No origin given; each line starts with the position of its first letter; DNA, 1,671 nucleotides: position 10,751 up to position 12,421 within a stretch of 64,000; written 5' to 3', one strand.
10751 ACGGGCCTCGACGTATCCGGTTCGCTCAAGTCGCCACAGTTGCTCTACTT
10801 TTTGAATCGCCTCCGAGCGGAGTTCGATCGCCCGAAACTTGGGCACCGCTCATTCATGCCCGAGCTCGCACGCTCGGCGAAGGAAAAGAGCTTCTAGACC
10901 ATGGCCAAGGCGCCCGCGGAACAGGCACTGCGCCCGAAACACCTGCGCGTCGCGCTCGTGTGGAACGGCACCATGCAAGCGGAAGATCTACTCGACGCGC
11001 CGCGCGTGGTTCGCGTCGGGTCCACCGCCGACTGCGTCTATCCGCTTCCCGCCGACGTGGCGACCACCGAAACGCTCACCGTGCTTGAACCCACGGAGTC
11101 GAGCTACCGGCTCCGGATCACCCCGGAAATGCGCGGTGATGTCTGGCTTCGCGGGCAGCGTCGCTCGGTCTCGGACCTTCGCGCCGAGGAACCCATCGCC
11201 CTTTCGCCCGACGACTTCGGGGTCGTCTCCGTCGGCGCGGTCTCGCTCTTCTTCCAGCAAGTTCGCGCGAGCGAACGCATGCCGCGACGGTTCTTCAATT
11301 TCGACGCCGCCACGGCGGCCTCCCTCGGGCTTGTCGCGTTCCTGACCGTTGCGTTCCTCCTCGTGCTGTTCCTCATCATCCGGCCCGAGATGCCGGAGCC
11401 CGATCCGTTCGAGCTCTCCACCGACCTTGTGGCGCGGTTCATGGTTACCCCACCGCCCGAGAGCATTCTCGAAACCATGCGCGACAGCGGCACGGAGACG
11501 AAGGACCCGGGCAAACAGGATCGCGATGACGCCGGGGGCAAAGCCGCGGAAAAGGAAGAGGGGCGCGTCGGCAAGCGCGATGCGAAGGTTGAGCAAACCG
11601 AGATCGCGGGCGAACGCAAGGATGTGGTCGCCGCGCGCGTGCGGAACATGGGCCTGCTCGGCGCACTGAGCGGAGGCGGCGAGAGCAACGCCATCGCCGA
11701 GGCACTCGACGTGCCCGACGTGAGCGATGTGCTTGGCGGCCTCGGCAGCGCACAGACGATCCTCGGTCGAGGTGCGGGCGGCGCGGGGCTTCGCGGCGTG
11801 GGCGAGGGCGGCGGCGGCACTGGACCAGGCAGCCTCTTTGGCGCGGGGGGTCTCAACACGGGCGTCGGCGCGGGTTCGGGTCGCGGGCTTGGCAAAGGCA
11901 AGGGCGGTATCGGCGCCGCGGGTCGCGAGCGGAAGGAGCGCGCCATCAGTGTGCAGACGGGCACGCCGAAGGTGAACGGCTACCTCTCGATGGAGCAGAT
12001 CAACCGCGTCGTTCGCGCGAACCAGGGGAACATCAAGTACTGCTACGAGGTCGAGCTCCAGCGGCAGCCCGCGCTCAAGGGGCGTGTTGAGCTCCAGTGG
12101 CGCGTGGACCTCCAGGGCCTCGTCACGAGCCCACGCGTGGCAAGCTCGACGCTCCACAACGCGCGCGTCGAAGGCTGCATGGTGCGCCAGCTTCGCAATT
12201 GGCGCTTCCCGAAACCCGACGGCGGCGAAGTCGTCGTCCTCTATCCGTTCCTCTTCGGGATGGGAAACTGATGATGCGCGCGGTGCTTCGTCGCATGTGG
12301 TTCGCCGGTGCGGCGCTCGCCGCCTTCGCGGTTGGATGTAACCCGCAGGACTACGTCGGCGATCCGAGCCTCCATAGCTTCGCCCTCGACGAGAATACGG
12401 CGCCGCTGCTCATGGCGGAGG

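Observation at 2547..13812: Nine coupled genes form a single-locus Glt/Nfs-type trans-envelope machine with no motor in sight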

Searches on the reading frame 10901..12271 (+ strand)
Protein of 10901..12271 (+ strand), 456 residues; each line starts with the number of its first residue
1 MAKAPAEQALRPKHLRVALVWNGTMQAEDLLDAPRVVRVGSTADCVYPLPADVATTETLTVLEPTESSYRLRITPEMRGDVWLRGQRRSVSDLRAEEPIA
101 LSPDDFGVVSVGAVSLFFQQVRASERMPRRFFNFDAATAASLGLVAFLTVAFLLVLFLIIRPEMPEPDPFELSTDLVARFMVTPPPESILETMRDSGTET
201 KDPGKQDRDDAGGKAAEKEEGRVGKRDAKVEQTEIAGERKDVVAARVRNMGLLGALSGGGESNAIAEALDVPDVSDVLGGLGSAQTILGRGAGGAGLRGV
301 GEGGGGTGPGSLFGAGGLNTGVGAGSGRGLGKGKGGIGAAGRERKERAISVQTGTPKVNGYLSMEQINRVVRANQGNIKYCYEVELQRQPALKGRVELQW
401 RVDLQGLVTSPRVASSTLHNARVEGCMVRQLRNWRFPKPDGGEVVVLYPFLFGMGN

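Call 6: search_protein_families(library=pfam, proteins=[window:10901-12271:+], max_evalue=0.01)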
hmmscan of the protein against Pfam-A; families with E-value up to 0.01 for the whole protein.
window:10901-12271:+ (456 aa): 0 families

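Call 7: search_protein_families(library=ncbifam, proteins=[window:10901-12271:+], max_evalue=0.01)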
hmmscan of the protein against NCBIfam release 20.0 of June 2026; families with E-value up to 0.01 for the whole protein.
window:10901-12271:+ (456 aa): 3 families
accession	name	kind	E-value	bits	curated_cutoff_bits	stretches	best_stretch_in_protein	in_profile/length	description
NF033760.1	gliding_GltG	equivalog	3.3e-58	197.8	650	1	14-452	203-645/650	adventurous gliding motility protein GltG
NF033768.1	myxo_SS_tail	domain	2e-31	107.9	40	1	363-452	2-91/92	AgmX/PglI C-terminal domain-containing protein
NF033761.1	gliding_GltJ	equivalog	6.2e-09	35.5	450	1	354-452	573-671/671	adventurous gliding motility protein GltJ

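Call 10: find_encoding_contigs(protein=window:10901-12271:+, flank=10000, max_places=4)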
Protein window:10901-12271:+ (456 aa): 2 contigs read that carry it; 2 places shown.
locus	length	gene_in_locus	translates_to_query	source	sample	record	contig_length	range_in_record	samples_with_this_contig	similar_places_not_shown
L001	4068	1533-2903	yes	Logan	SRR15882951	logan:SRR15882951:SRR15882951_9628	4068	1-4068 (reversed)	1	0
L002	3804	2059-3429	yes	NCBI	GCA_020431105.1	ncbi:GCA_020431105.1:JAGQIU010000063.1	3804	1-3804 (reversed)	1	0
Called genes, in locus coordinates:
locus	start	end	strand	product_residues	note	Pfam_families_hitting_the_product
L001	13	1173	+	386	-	-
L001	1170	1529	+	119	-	-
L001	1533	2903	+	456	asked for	-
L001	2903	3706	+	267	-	-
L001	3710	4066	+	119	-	?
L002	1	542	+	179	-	?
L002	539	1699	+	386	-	-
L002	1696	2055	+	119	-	-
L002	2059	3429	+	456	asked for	-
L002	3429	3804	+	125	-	?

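Call 19: find_homologous_proteins(query=window:10901-12271:+, max_evalue=0.00001)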
Query window:10901-12271:+ (456 aa): 268 proteins with E <= 0.00001 among 8000 candidates; the best 120 are listed.
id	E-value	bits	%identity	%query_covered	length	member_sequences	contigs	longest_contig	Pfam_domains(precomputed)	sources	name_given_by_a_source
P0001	1.9e-297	1004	100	100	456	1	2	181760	-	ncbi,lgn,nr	ncbi:MAG: AgmX/PglI C-terminal domain-containing protein [Polyangiales bacterium]|nr:AgmX/PglI C-ter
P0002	1.1e-202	692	70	100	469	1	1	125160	-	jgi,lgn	jgi:hypothetical protein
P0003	7.1e-197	673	66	100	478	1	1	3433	-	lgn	-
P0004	2.1e-182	625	64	100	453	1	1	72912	-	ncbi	-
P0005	2.1e-175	602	62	100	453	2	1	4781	-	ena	-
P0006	3.7e-175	601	63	97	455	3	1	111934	-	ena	-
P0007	1.0e-173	597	61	98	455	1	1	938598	-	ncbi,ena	-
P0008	5.2e-173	594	61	100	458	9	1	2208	-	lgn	-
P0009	9.1e-173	593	63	97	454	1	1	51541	-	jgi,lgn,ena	-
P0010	4.1e-171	588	61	96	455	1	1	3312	-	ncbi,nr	ncbi:MAG: AgmX/PglI C-terminal domain-containing protein [Myxococcales bacterium]|nr:AgmX/PglI C-ter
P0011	2.5e-170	585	62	97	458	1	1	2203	-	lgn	-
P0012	4.6e-168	578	59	97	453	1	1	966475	-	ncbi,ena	-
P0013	6.5e-168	577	62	98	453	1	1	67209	-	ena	-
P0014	9.0e-167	574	59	97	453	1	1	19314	-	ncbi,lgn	ncbi:MAG: AgmX/PglI C-terminal domain-containing protein [Myxococcota bacterium]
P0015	1.1e-163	564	59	97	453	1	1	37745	-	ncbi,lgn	-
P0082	1.1e-141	491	51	97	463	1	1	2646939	-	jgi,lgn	jgi:hypothetical protein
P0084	3.1e-141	489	57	87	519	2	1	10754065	-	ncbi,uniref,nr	ncbi:AgmX/PglI C-terminal domain-containing protein [Sandaracinus amylolyticus]|uniref:AgmX/PglI C-t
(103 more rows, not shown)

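Call 25: find_encoding_contigs(protein=P0084, flank=10000, max_places=2)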
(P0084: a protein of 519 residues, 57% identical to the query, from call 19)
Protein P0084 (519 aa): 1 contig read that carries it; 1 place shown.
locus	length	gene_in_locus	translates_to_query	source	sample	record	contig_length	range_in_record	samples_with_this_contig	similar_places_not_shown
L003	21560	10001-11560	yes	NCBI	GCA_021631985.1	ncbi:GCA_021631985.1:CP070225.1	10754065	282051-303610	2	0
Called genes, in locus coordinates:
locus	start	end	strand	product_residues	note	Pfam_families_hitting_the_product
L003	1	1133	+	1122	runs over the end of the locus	PF07719:TPR_2 (faint), PF13174:TPR_6 (faint), PF13181:TPR_8 (faint), PF13428:TPR_14 (faint), PF13432:TPR_16 (faint), PF14559:TPR_19 (faint), PF24575:TPR_Slam (faint), PF13525:YfiO (weak)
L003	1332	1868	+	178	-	-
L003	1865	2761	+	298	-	-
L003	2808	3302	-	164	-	PF06172:Cupin_5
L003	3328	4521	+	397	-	PF00817:IMS, PF11798:IMS_HHH (weak), PF11799:IMS_C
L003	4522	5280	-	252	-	PF08003:Methyltransf_9 (weak), PF13489:Methyltransf_23, PF01209:Ubie_methyltran (weak), PF05175:MTS (weak), PF13847:Methyltransf_31, PF08241:Methyltransf_11, PF08242:Methyltransf_12, PF13649:Methyltransf_25, +1 more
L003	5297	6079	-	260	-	PF01322:Cytochrom_C_2 (faint)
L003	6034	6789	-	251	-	-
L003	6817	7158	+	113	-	-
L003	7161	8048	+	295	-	-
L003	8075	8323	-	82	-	-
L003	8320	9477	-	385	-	PF24575:TPR_Slam (faint), PF13174:TPR_6 (faint), PF13371:TPR_9 (faint), PF13424:TPR_12 (faint), PF14559:TPR_19 (weak), PF13432:TPR_16, PF14559:TPR_19, PF13428:TPR_14 (weak), +11 more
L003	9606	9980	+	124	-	-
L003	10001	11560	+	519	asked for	-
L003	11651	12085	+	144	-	PF00072:Response_reg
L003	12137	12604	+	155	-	PF00383:dCMP_cyt_deam_1, PF14437:MafB19-deam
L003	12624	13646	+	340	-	PF00069:Pkinase, PF07714:PK_Tyr_Ser-Thr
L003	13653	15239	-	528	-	PF04972:BON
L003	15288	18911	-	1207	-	PF04234:CopC (faint), PF13205:Big_5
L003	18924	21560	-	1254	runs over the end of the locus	PF04234:CopC (faint), PF13205:Big_5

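Call 26: find_encoding_contigs(protein=P0082, flank=10000, max_places=2)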
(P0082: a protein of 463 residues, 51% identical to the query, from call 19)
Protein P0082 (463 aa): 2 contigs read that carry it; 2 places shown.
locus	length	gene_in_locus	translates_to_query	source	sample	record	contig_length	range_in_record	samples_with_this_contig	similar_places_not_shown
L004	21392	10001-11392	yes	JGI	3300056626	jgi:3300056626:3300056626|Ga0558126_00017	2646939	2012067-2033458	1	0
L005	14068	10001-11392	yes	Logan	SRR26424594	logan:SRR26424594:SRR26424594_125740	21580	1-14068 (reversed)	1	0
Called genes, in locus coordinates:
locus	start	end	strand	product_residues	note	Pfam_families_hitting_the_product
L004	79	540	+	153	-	-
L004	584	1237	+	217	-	PF04055:Radical_SAM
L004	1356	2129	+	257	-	-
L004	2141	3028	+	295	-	-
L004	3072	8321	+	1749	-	PF13424:TPR_12 (faint), PF13428:TPR_14 (faint), PF13432:TPR_16 (faint), PF14559:TPR_19 (faint), PF00515:TPR_1 (faint), PF07719:TPR_2 (faint), PF13181:TPR_8 (faint), PF13174:TPR_6 (weak), +1 more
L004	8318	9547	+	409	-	PF13431:TPR_17 (weak), PF23914:TPR_CcmH_CycH (weak), PF13432:TPR_16 (weak), PF14559:TPR_19 (weak), PF13432:TPR_16, PF23914:TPR_CcmH_CycH (weak), PF14559:TPR_19 (weak), PF14559:TPR_19, +20 more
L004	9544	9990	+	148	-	-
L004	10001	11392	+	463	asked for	-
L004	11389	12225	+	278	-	-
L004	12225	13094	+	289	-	-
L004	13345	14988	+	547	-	-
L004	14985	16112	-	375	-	PF07705:CARDB (faint)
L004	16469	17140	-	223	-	PF01797:Y1_Tnp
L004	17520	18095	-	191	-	-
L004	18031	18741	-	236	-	-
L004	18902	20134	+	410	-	-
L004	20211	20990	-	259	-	PF00034:Cytochrom_C (weak), PF13442:Cytochrome_CBB3 (weak)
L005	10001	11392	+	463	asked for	-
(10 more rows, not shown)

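Call 35: search_protein_representatives(protein=window:10901-12271:+)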
Query: 456 residues. Proteins with E-value up to 0.001 (for the whole library): 19415; up to 1e-10: 7882; up to 1e-30: 312. The best 150 are listed.
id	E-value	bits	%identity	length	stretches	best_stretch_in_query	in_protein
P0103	2.3e-140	484.9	55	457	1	12-455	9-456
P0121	2.5e-137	474.9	54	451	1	12-455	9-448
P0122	3.7e-117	408.4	49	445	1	11-455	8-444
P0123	5.6e-113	394.6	46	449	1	5-452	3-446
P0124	1.3e-112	393.4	47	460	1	12-454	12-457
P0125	8.6e-109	380.8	48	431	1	17-454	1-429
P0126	3.8e-105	368.8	58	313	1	140-453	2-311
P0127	1.1e-97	344.2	47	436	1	12-452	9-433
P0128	1.2e-96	340.8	45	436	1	15-454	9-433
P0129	4.2e-92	325.8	44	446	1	14-452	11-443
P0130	4.6e-92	325.7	52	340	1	11-342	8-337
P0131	4.9e-89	315.7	43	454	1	11-454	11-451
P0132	2.7e-81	290.2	45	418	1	25-454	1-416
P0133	4.9e-77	276.2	43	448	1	10-455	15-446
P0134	1.9e-74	267.6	43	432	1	9-455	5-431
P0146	1.6e-57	211.9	37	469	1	14-454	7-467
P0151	4.2e-54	200.6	37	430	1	13-453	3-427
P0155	7.7e-51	189.8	39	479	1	9-455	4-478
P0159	2.7e-48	181.5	33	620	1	16-452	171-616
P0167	5.8e-47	177.1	38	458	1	14-453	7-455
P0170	2.3e-45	171.8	30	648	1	12-453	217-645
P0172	1.3e-44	169.3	33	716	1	32-454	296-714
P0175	1.0e-43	166.4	37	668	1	15-451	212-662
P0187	2.4e-42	161.9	33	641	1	13-453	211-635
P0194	1.6e-41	159.1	34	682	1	7-452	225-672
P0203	9.3e-40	153.3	31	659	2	14-456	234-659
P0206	2.1e-39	152.2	32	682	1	15-453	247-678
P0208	3.9e-39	151.3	33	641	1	14-452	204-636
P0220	3.9e-38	148.0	32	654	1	5-453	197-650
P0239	1.1e-36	143.3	39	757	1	147-452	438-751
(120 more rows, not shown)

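Call 37: search_protein_families(library=ncbifam, proteins=[P0170, P0187, P0208, P0175, P0220, P0203, P0194, P0206, P0159, P0172], max_evalue=1e-10)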
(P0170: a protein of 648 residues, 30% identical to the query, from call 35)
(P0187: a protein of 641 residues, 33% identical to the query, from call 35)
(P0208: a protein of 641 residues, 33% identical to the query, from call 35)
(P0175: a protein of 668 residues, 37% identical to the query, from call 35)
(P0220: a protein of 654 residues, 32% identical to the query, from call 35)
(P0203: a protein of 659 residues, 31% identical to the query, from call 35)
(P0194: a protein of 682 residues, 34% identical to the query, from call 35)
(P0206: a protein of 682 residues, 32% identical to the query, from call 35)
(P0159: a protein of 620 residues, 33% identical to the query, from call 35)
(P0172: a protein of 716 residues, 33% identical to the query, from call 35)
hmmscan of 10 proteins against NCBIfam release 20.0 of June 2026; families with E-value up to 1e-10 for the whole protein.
P0170 (648 aa): 3 families
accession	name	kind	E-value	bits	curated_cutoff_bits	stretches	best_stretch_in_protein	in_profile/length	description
NF033760.1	gliding_GltG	equivalog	3.8e-154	514.7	650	1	1-648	1-649/650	adventurous gliding motility protein GltG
NF033768.1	myxo_SS_tail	domain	4.1e-36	123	40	1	553-645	1-92/92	AgmX/PglI C-terminal domain-containing protein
NF033761.1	gliding_GltJ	equivalog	6.5e-15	55.2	450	1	551-644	579-671/671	adventurous gliding motility protein GltJ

P0187 (641 aa): 2 families
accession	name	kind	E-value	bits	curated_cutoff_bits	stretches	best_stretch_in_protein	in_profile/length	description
NF033760.1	gliding_GltG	equivalog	2.7e-105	353.3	650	1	7-639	5-650/650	adventurous gliding motility protein GltG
NF033768.1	myxo_SS_tail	domain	2.2e-34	117.4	40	1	543-635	1-92/92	AgmX/PglI C-terminal domain-containing protein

P0208 (641 aa): 2 families
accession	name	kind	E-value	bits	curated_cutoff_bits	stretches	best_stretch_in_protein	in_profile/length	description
NF033760.1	gliding_GltG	equivalog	9.1e-99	331.8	650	1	18-641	5-650/650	adventurous gliding motility protein GltG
NF033768.1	myxo_SS_tail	domain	5.2e-30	103.4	40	1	545-637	1-92/92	AgmX/PglI C-terminal domain-containing protein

P0175 (668 aa): 3 families
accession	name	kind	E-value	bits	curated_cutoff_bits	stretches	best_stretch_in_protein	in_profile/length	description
NF033760.1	gliding_GltG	equivalog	2.9e-127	425.9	650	1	3-665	2-647/650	adventurous gliding motility protein GltG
NF033768.1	myxo_SS_tail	domain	6.6e-32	109.5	40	1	572-663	1-91/92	AgmX/PglI C-terminal domain-containing protein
TIGR03354.1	VI_FHA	hypoth_equivalog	5.8e-14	52.7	120.25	1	20-203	19-205/420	type VI secretion system-associated FHA domain protein TagH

P0220 (654 aa): 3 families
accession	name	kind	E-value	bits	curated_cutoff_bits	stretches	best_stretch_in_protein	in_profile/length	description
NF033760.1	gliding_GltG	equivalog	6.8e-208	692.3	650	1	1-654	1-650/650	adventurous gliding motility protein GltG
NF033768.1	myxo_SS_tail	domain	1.9e-32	111.2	40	1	558-650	1-92/92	AgmX/PglI C-terminal domain-containing protein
NF041660.2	oxygluDhInhib_OdhI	equivalog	4.6e-11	42.7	200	1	21-95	53-126/130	oxoglutarate dehydrogenase inhibitor Odhl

P0203 (659 aa): 4 families
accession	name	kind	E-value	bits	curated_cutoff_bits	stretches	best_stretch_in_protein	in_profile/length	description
NF033760.1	gliding_GltG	equivalog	1.7e-128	430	650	1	1-658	1-648/650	adventurous gliding motility protein GltG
NF033768.1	myxo_SS_tail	domain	3.4e-35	120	40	1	564-656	1-92/92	AgmX/PglI C-terminal domain-containing protein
NF041660.2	oxygluDhInhib_OdhI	equivalog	5e-13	49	200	1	21-98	53-128/130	oxoglutarate dehydrogenase inhibitor Odhl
NF033761.1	gliding_GltJ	equivalog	9.8e-13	48.1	450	1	566-655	583-671/671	adventurous gliding motility protein GltJ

P0194 (682 aa): 2 families
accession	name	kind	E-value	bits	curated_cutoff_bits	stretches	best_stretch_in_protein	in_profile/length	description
NF033760.1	gliding_GltG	equivalog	1.7e-105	354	650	1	36-676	33-649/650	adventurous gliding motility protein GltG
NF033768.1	myxo_SS_tail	domain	1e-32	112.1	40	1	581-673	1-92/92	AgmX/PglI C-terminal domain-containing protein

P0206 (682 aa): 4 families
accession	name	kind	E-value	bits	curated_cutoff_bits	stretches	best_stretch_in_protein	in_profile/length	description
NF033760.1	gliding_GltG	equivalog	4e-207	689.8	650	1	1-682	1-650/650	adventurous gliding motility protein GltG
NF033768.1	myxo_SS_tail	domain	9.8e-34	115.3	40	1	585-678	1-92/92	AgmX/PglI C-terminal domain-containing protein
NF033761.1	gliding_GltJ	equivalog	1.1e-11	44.6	450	0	581-677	577-671/671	adventurous gliding motility protein GltJ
NF049868.1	FhaB_Rv0019c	equivalog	5.1e-11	42.9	125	0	5-94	67-156/158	FHA domain-containing protein FhaB/FipA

P0159 (620 aa): 4 families
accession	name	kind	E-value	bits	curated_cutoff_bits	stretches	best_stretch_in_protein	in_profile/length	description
NF033760.1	gliding_GltG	equivalog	3.4e-157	524.8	650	2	120-618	160-647/650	adventurous gliding motility protein GltG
NF033768.1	myxo_SS_tail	domain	6.2e-36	122.4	40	1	525-617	1-92/92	AgmX/PglI C-terminal domain-containing protein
NF041660.2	oxygluDhInhib_OdhI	equivalog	3.4e-14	52.8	200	1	21-94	53-126/130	oxoglutarate dehydrogenase inhibitor Odhl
TIGR03354.1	VI_FHA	hypoth_equivalog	7.6e-12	45.7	120.25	1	18-157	18-168/420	type VI secretion system-associated FHA domain protein TagH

P0172 (716 aa): 3 families
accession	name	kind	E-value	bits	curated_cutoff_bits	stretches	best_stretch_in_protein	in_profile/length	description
NF033760.1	gliding_GltG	equivalog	1.6e-122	410.3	650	1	3-715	4-648/650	adventurous gliding motility protein GltG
NF033768.1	myxo_SS_tail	domain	4.1e-34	116.6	40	1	622-713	2-92/92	AgmX/PglI C-terminal domain-containing protein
NF033761.1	gliding_GltJ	equivalog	4.7e-12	45.8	450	1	617-712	577-671/671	adventurous gliding motility protein GltJ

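Call 45: list_cluster_members(proteins=[P0220, P0206, P0170, P0194, P0159, P0239, P0151, P0167, P0146, P0155])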
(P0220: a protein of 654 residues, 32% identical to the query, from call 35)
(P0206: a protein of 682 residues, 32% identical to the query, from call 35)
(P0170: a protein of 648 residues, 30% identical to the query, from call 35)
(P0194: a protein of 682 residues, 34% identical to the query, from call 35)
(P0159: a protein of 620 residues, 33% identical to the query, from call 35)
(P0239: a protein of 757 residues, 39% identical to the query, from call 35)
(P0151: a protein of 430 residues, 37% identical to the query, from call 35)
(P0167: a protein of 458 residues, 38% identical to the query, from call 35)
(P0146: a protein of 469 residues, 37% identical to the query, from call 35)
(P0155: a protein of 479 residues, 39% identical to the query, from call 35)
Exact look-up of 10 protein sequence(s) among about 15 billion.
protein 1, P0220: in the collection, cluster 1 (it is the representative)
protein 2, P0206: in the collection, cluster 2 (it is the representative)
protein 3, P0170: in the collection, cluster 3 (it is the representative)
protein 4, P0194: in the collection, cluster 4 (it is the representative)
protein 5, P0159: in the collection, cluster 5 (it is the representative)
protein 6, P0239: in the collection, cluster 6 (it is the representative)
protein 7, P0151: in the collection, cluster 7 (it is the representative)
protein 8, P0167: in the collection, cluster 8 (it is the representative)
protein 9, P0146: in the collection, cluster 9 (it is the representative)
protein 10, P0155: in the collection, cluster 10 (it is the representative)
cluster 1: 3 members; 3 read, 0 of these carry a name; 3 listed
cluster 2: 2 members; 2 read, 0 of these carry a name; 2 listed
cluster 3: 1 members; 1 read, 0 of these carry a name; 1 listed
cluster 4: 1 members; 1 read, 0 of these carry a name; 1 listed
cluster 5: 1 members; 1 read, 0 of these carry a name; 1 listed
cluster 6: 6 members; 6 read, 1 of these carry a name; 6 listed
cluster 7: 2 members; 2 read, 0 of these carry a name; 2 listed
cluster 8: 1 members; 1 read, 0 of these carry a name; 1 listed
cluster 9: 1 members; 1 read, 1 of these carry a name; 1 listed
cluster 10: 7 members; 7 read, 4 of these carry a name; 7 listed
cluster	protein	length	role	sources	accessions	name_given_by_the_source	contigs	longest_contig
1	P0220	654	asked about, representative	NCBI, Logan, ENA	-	-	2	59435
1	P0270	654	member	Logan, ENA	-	-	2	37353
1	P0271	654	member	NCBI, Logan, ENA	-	-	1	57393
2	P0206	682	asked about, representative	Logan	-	-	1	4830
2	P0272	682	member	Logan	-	-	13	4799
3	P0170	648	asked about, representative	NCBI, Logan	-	-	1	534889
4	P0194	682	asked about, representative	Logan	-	-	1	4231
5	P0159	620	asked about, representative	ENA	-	-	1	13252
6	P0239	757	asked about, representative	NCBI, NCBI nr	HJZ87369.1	MAG TPA: AgmX/PglI C-terminal domain-containing protein [Polyangia bacterium] | AgmX/PglI C-terminal domain-containing protein [Polyangia bacterium]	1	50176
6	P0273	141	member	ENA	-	-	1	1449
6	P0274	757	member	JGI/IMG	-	-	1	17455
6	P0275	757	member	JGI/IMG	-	-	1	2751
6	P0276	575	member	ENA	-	-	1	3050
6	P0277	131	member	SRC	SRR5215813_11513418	-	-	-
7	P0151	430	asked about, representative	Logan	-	-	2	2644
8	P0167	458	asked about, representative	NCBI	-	-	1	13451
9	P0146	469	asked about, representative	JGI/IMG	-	hypothetical protein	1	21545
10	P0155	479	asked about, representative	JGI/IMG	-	-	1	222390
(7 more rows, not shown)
